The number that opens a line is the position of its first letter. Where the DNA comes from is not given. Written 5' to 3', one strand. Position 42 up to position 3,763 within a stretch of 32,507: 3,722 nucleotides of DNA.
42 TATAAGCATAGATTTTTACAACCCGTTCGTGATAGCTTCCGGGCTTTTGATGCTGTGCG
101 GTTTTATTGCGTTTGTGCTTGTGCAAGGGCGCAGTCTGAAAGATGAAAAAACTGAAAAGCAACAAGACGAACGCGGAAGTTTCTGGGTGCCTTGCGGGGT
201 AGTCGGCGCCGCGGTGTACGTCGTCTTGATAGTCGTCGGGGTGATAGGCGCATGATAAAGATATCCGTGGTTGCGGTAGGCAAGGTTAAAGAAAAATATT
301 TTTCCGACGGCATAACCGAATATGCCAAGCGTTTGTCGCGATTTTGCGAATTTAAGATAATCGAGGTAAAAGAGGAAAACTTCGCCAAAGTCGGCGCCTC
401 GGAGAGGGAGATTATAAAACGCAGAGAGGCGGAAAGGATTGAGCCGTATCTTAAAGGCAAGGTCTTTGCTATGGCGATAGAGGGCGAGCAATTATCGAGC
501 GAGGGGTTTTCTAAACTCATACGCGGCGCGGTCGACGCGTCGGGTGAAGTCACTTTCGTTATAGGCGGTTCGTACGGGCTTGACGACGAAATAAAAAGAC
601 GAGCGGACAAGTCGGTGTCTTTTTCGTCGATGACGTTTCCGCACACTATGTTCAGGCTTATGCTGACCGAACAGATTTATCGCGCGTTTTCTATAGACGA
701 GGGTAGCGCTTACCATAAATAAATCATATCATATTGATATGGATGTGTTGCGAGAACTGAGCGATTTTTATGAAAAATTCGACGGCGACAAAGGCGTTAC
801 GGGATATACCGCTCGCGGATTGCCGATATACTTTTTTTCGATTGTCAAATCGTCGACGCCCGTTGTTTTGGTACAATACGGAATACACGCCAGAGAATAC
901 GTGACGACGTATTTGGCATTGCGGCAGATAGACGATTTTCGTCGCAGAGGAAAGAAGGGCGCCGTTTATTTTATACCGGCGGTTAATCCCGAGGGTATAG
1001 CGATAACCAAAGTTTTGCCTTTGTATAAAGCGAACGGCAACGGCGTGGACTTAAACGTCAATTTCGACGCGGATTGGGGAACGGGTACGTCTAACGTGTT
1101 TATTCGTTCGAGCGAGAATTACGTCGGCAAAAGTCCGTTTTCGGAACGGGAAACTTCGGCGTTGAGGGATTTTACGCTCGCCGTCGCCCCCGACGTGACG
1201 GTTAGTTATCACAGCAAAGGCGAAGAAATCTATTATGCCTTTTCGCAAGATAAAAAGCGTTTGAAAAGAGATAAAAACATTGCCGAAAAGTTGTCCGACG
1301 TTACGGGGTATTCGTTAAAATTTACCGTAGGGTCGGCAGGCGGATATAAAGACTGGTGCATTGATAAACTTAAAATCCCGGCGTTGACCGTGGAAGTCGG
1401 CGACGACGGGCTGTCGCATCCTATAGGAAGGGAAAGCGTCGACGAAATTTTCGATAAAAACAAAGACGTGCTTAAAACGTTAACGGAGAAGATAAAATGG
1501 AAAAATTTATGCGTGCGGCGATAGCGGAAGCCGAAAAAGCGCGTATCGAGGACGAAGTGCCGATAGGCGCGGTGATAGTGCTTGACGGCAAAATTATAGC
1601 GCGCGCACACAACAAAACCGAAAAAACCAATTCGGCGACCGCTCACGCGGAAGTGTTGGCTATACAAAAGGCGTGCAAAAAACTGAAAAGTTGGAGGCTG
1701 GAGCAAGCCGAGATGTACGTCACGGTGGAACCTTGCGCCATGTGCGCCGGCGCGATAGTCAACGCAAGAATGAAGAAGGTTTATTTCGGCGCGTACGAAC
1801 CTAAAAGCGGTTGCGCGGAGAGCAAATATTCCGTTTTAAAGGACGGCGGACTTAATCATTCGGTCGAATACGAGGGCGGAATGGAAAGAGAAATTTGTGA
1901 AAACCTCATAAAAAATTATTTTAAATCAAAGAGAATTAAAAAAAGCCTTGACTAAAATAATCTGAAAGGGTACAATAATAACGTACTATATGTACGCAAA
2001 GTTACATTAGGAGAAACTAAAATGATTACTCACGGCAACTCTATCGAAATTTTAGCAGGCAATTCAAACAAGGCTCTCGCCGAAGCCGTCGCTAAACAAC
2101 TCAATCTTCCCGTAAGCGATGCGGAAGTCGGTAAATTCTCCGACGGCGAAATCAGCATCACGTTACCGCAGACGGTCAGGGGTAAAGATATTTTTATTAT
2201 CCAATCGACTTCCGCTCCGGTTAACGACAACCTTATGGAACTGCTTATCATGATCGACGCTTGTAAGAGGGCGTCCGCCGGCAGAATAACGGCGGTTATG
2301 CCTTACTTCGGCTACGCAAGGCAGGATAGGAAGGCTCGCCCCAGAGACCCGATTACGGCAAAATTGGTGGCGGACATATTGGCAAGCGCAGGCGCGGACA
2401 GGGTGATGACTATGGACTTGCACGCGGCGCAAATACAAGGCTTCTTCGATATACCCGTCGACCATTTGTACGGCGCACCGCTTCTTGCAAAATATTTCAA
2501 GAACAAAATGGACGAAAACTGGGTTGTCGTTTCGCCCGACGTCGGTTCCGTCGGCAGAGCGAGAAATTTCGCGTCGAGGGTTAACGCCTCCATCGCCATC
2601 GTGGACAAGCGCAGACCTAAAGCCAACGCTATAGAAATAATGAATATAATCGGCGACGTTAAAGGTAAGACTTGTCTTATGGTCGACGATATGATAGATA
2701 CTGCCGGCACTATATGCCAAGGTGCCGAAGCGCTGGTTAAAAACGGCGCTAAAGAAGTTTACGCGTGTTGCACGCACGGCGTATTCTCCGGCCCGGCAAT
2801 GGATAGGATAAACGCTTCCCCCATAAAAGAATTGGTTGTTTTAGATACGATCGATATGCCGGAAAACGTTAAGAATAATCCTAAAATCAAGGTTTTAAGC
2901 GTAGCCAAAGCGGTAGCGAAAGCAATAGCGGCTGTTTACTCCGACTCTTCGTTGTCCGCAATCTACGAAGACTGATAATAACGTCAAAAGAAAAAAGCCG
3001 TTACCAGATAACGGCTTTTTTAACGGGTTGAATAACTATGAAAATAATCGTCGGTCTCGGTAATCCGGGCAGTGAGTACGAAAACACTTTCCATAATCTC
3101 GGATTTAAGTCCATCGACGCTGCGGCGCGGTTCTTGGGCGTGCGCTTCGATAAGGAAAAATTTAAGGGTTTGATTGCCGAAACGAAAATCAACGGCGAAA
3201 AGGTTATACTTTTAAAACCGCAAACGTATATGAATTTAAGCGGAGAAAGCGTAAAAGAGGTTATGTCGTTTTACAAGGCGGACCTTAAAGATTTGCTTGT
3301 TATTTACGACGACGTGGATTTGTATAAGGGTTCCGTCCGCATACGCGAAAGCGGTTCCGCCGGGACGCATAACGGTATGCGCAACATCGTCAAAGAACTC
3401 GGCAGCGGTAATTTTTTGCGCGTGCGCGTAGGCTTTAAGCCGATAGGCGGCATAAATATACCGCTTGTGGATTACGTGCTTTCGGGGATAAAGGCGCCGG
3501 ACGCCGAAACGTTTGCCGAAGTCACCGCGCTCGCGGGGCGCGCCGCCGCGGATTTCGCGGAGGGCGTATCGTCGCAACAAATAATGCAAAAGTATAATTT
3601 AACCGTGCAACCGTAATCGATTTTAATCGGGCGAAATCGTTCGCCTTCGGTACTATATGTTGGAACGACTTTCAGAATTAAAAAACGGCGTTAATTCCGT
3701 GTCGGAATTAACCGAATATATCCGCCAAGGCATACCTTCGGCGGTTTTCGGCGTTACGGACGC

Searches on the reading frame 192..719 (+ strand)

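Call 18: search_protein_families(library=pfam, proteins=[window:192-719:+], max_evalue=0.001)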
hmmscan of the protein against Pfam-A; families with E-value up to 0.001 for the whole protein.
window:192-719:+ (176 aa): 1 family
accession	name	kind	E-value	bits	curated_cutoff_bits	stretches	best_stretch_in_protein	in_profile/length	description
PF02590.22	SPOUT_MTase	-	1.3e-49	168.5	27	1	23-175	2-154/154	Predicted SPOUT methyltransferase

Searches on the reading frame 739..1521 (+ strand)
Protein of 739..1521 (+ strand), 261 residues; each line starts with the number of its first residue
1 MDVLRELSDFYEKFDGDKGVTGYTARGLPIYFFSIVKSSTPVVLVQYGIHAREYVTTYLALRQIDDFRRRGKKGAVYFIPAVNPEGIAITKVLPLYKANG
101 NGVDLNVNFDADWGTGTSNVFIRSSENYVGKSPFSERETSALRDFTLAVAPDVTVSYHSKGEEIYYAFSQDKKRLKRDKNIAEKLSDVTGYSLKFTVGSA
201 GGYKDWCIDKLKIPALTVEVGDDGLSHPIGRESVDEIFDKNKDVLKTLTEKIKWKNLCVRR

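Call 17: search_protein_families(library=pfam, proteins=[window:739-1521:+], max_evalue=0.001)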
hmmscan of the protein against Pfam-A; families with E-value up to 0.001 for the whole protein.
window:739-1521:+ (261 aa): 1 family
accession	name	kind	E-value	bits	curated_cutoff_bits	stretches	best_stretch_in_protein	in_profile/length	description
PF00246.29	Peptidase_M14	-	1.8e-23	84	21.6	1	21-224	21-265/286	Zinc carboxypeptidase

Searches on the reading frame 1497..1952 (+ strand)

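Call 17: search_protein_families(library=pfam, proteins=[window:1497-1952:+], max_evalue=0.001)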
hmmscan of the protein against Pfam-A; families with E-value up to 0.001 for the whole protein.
window:1497-1952:+ (152 aa): 5 families
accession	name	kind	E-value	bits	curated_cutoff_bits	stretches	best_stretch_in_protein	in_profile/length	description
PF14437.12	MafB19-deam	-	2.1e-44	151.3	27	1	2-146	4-142/142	MafB19-like deaminase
PF00383.29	dCMP_cyt_deam_1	-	1.1e-31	109.1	25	1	2-98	5-101/102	Cytidine and deoxycytidylate deaminase zinc-binding region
PF14439.12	Bd3614-deam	-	1.1e-08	35.5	38.5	1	25-120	13-108/113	Bd3614-like deaminase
PF18750.7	SNAD4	-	6.5e-05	23.4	27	1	41-92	24-76/130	Secreted Novel AID/APOBEC-like Deaminase 4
PF18772.7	APOBEC2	-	0.00085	19.8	26.8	0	45-90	45-92/175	APOBEC2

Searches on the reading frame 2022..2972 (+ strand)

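Call 17: search_protein_families(library=pfam, proteins=[window:2022-2972:+], max_evalue=0.001)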
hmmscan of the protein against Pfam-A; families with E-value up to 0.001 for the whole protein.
window:2022-2972:+ (317 aa): 3 families
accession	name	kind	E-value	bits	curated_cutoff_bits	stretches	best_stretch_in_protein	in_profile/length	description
PF13793.12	Pribosyltran_N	-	9.9e-54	180.6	25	1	9-124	2-117/117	N-terminal domain of ribose phosphate pyrophosphokinase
PF14572.12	Pribosyl_synth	-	4.7e-26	92.3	27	1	207-315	75-183/184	Phosphoribosyl synthetase-associated domain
PF00156.33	Pribosyltran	-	3.1e-16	59.5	26.3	1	154-272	18-144/158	Phosphoribosyl transferase domain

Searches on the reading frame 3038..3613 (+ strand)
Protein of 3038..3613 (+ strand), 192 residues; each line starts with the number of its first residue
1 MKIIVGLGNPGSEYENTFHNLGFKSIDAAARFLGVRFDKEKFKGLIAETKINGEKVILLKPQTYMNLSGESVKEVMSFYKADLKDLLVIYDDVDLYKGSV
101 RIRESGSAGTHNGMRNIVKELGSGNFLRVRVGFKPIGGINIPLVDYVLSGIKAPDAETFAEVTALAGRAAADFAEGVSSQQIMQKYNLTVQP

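Call 17: search_protein_families(library=pfam, proteins=[window:3038-3613:+], max_evalue=0.001)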
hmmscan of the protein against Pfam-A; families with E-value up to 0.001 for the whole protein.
window:3038-3613:+ (192 aa): 1 family
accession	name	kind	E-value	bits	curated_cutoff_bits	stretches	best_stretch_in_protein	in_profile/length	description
PF01195.25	Pept_tRNA_hydro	-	2.8e-58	197.2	27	1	3-187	1-183/183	Peptidyl-tRNA hydrolase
